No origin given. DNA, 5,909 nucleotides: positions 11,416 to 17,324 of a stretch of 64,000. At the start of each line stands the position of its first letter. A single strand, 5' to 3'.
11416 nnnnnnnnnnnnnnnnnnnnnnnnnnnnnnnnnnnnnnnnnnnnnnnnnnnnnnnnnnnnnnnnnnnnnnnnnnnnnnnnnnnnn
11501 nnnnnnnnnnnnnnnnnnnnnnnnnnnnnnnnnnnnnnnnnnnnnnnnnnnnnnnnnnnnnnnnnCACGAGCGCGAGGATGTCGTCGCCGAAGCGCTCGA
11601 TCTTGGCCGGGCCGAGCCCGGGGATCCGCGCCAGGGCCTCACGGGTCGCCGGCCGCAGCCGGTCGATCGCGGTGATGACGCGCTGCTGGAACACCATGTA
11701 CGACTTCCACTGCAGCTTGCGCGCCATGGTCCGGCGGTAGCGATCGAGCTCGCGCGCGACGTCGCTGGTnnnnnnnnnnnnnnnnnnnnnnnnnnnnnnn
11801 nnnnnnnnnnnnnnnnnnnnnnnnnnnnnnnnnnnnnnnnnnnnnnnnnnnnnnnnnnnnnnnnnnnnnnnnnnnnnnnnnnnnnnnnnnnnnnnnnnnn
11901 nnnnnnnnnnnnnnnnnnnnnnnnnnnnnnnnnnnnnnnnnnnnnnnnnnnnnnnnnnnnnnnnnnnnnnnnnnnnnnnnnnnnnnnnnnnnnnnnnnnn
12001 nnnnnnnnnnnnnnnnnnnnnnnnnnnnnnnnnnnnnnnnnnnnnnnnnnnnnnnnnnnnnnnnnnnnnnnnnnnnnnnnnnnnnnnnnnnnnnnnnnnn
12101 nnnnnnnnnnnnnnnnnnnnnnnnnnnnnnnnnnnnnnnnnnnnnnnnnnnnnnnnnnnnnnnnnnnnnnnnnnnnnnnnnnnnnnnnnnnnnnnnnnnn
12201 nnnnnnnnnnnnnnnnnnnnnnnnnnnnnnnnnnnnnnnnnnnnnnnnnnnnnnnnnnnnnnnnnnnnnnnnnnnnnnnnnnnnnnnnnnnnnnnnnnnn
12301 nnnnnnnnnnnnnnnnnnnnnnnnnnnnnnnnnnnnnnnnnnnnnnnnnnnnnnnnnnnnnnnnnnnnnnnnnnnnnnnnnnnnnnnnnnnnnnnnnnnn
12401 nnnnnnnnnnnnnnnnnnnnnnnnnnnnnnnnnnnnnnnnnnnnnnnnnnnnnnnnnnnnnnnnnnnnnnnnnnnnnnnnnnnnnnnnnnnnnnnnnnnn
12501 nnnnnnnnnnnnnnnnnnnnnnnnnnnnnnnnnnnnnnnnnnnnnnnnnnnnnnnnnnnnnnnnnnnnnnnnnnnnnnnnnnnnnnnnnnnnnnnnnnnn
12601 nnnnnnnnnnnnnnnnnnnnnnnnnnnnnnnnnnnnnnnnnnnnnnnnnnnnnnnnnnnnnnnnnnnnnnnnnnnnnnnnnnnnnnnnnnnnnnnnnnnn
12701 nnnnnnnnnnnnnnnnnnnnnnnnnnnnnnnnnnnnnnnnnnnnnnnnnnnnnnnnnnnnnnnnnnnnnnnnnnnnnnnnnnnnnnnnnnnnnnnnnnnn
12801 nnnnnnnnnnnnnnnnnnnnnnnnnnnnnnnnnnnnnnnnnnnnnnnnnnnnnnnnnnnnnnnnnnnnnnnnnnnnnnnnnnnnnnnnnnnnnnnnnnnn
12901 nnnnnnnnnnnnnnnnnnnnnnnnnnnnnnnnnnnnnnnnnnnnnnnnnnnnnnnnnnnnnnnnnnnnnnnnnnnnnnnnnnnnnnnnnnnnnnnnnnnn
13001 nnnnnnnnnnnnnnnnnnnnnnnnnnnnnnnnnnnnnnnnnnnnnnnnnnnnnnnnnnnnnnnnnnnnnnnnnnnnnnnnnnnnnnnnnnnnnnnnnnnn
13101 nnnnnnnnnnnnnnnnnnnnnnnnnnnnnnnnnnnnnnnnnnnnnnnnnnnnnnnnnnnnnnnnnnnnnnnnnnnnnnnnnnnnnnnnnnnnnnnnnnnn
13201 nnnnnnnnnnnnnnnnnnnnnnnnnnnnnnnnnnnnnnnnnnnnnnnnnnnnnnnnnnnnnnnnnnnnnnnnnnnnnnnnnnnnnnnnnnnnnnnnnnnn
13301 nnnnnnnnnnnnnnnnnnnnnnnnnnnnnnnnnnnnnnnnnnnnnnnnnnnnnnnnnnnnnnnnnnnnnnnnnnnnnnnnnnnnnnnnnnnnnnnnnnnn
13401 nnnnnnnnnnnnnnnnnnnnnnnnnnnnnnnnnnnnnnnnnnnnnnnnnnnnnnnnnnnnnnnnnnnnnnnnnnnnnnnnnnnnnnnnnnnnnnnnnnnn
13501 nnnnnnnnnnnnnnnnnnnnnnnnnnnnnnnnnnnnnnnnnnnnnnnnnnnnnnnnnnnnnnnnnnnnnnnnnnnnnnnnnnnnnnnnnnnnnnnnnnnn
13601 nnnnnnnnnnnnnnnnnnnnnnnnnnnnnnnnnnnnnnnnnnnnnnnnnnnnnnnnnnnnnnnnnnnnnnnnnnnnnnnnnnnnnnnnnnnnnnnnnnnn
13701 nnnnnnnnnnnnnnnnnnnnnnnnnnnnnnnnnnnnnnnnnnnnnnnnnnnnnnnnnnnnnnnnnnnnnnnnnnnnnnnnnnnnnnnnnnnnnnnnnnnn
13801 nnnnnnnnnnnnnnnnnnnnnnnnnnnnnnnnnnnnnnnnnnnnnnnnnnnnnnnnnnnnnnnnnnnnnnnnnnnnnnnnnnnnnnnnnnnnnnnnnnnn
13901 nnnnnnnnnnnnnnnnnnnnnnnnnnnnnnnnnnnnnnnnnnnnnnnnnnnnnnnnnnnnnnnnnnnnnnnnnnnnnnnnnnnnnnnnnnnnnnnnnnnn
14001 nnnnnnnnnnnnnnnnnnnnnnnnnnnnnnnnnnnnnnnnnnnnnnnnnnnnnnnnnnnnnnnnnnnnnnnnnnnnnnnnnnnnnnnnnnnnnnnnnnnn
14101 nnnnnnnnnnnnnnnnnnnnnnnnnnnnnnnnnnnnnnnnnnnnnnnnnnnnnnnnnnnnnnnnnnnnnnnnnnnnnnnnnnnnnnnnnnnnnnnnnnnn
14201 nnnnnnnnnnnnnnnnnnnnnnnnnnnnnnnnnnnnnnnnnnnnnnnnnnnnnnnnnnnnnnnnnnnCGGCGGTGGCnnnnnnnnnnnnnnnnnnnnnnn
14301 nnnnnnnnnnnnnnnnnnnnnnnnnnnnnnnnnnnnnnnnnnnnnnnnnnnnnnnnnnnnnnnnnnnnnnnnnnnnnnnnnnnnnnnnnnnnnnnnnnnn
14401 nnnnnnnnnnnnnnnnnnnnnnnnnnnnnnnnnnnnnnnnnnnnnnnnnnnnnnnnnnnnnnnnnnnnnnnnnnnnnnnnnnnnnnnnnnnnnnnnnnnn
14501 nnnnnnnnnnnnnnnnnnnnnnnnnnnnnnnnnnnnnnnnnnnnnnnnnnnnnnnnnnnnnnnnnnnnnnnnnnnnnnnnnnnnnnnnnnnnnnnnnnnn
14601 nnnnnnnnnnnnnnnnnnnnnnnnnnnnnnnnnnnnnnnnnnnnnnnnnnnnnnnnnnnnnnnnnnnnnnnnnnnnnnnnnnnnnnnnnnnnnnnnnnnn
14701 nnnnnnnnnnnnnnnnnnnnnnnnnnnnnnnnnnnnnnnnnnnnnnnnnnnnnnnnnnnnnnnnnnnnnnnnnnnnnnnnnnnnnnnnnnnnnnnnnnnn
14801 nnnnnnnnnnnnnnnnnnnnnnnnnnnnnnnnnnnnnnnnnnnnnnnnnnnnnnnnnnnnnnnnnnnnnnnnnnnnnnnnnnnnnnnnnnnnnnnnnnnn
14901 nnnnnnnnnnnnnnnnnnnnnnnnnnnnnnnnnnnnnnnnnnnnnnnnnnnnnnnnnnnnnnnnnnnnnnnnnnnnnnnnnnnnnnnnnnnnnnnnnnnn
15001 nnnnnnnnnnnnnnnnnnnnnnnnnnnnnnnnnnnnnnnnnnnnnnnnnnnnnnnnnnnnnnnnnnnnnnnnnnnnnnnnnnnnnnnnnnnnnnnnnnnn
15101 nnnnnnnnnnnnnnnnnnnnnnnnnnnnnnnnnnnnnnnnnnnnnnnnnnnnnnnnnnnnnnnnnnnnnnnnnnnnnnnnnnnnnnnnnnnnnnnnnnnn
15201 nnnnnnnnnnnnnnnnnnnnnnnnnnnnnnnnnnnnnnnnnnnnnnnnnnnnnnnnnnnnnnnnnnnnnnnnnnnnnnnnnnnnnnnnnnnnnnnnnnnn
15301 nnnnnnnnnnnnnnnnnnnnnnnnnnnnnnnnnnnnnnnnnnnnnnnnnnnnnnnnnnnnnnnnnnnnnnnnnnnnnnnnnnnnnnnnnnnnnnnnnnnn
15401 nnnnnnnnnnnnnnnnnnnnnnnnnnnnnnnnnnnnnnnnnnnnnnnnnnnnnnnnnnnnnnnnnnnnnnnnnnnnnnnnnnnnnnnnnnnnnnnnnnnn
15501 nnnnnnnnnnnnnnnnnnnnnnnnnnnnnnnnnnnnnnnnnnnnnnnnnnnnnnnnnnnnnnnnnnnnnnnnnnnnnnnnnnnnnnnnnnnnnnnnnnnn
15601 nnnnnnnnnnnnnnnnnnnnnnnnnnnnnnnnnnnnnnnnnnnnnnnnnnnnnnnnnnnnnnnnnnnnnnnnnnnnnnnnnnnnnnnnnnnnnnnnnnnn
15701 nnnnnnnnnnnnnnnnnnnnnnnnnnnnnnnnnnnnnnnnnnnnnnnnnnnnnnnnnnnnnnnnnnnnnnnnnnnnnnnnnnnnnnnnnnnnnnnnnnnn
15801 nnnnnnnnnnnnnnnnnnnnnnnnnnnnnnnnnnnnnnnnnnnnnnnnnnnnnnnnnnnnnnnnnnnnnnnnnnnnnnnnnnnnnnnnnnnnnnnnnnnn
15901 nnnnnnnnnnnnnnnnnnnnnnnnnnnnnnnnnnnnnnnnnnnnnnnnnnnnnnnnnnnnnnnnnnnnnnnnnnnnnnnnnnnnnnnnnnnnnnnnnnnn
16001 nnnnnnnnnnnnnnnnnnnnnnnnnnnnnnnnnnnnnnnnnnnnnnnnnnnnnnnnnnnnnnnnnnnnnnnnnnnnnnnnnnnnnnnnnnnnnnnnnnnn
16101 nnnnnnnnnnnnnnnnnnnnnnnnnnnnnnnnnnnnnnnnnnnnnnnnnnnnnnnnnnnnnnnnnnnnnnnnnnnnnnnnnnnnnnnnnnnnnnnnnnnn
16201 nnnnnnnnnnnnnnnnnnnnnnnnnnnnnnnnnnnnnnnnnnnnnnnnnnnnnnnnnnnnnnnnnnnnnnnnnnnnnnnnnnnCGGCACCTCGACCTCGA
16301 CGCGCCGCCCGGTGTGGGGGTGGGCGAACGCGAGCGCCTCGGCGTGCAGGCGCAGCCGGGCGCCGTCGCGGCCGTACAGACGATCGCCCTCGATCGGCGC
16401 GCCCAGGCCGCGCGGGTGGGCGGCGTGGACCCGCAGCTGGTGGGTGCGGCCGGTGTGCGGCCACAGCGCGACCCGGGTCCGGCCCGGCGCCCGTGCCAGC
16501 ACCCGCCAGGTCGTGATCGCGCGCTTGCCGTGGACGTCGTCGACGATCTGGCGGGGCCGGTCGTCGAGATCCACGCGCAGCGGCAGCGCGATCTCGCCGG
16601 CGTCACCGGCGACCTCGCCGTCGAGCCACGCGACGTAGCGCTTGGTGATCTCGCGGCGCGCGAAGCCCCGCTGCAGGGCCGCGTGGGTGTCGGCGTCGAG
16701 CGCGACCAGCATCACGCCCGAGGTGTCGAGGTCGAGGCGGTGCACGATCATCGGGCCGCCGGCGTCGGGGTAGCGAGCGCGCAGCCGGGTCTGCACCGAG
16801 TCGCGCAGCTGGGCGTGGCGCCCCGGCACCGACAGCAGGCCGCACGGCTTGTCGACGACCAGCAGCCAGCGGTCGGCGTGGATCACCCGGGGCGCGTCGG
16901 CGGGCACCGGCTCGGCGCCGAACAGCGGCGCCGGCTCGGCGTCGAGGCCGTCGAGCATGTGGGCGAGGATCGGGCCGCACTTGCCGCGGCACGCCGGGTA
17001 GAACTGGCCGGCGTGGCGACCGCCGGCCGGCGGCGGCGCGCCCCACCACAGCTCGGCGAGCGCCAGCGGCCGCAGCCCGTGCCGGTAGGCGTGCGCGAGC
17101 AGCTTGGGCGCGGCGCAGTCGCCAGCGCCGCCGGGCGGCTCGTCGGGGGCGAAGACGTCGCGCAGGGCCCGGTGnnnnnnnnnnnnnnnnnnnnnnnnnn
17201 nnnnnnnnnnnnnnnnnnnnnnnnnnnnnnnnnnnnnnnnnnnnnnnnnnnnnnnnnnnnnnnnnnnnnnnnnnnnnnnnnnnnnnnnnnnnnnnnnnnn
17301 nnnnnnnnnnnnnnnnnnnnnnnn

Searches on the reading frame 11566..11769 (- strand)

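Call 32: search_protein_families(library=pfam, proteins=[window:11566-11769:-], max_evalue=0.01)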
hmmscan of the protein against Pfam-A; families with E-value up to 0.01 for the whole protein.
window:11566-11769:- (68 aa): 2 families
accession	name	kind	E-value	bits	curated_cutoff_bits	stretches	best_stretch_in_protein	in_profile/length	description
PF00570.28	HRDC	-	2.4e-16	59.9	23.8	1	3-68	3-68/68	HRDC domain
PF00633.29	HHH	-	0.00012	22.2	24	1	36-59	3-26/30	Helix-hairpin-helix motif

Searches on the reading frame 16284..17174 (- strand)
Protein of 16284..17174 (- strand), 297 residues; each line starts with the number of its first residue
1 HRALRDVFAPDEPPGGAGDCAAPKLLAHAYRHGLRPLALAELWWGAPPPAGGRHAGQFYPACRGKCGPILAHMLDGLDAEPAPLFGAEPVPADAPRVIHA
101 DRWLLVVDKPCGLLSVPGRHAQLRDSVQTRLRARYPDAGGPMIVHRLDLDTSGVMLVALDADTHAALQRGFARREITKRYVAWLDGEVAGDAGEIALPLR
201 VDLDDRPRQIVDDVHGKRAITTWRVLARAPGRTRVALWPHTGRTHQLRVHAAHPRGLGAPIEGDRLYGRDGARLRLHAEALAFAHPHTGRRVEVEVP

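Call 32: search_protein_families(library=pfam, proteins=[window:16284-17174:-], max_evalue=0.01)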
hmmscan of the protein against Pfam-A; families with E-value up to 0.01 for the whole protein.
window:16284-17174:- (297 aa): 1 family
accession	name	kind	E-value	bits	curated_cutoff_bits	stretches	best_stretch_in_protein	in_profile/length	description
PF00849.27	PseudoU_synth_2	-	3.9e-30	105.5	26.8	1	104-253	2-152/152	RNA pseudouridylate synthase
